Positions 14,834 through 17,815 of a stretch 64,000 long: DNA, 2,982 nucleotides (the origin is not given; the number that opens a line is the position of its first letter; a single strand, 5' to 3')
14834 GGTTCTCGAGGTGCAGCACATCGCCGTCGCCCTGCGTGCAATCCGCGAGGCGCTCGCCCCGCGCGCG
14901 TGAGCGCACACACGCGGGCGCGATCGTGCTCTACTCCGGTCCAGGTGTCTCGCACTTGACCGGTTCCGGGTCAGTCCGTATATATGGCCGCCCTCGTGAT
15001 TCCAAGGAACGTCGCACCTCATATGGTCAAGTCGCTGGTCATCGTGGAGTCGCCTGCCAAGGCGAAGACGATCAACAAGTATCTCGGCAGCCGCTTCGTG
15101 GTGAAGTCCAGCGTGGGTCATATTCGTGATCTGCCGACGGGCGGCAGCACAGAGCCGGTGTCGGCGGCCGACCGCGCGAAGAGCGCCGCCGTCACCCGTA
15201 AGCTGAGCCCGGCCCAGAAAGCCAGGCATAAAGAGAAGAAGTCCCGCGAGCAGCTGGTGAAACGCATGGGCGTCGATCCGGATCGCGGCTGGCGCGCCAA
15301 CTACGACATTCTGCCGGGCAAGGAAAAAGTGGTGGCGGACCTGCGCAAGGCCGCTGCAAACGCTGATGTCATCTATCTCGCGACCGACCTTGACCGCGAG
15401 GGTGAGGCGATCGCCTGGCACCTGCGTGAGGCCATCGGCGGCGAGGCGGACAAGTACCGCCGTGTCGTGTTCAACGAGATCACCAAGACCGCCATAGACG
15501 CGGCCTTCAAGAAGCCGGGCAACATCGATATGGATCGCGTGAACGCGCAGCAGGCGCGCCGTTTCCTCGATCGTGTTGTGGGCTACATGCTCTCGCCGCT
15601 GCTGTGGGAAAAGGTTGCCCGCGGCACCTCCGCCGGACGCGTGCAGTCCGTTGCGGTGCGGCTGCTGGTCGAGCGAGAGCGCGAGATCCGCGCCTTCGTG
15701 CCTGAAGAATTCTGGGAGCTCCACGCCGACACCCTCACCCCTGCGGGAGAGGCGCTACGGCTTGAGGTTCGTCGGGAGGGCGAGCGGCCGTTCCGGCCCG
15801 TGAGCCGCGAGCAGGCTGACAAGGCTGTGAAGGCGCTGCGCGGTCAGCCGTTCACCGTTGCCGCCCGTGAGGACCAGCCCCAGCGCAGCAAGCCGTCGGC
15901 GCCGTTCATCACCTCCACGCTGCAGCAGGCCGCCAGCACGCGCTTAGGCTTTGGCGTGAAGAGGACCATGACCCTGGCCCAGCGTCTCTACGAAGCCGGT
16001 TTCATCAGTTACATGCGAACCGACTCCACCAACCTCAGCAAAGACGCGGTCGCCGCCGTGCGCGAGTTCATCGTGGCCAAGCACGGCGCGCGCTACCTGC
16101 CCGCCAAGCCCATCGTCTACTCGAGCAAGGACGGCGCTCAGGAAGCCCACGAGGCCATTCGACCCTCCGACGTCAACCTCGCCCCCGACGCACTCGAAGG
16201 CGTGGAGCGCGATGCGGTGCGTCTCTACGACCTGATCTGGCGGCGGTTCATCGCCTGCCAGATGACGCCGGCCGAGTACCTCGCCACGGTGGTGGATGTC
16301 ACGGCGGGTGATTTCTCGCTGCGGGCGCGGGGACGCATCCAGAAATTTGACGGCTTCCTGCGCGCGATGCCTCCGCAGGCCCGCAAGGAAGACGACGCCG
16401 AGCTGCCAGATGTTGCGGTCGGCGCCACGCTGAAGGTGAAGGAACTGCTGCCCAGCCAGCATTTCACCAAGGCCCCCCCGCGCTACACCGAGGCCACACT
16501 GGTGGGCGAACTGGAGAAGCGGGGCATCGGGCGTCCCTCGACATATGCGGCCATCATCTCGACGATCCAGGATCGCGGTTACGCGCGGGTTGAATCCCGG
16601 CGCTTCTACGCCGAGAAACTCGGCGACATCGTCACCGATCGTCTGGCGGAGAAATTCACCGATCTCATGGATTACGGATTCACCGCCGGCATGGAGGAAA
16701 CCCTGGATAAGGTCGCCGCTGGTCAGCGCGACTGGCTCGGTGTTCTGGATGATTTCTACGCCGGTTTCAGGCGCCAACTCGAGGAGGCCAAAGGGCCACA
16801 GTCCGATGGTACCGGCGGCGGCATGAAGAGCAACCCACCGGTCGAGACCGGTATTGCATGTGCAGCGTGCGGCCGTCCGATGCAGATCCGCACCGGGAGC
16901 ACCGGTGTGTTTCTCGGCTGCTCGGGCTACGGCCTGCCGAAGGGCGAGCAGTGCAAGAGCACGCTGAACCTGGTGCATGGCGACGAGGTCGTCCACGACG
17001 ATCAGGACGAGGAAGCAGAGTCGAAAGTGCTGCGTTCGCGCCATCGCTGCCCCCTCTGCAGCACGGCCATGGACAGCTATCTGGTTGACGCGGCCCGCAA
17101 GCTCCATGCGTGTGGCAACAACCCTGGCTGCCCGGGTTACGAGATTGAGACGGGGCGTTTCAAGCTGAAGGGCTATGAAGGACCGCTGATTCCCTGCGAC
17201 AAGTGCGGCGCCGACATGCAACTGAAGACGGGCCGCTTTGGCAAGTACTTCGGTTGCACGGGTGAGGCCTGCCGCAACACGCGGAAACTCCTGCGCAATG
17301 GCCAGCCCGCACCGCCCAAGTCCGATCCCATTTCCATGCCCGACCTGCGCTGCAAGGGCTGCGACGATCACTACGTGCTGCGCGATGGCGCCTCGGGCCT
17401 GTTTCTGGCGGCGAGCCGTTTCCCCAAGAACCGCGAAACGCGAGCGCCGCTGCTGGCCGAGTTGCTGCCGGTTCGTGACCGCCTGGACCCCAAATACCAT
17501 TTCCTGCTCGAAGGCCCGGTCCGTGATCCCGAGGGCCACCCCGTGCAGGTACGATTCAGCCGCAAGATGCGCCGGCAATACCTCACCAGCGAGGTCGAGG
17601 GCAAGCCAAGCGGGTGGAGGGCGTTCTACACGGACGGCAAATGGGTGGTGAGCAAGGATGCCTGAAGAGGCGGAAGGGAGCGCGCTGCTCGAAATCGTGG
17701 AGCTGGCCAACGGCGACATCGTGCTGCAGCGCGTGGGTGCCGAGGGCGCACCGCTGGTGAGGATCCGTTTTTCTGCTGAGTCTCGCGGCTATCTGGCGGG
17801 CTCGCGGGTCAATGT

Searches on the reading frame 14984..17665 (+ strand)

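Call 58: search_protein_families(library=pfam, proteins=[window:14984-17665:+], max_evalue=0.00001)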
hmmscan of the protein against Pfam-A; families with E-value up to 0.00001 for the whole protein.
window:14984-17665:+ (893 aa): 5 families
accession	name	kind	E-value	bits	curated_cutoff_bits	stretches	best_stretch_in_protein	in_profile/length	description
PF01131.25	Topoisom_bac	-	1.2e-119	400.5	35.1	1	181-588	2-410/411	DNA topoisomerase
PF08272.16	Zn_Ribbon_Topo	-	2e-27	95.1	25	2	855-890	5-40/41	Topoisomerase I zinc-ribbon-like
PF21372.3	Zn_ribbon_bTOP1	-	3.8e-24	84.6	27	1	678-722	1-45/45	Topoisomerase I, zinc finger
PF01751.28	Toprim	-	2.9e-19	69.5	23.1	1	18-166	2-96/96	Toprim domain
PF01396.24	Zn_ribbon_Top1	-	2.5e-16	59.6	32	1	738-772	4-39/39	Topoisomerase DNA binding C4 zinc finger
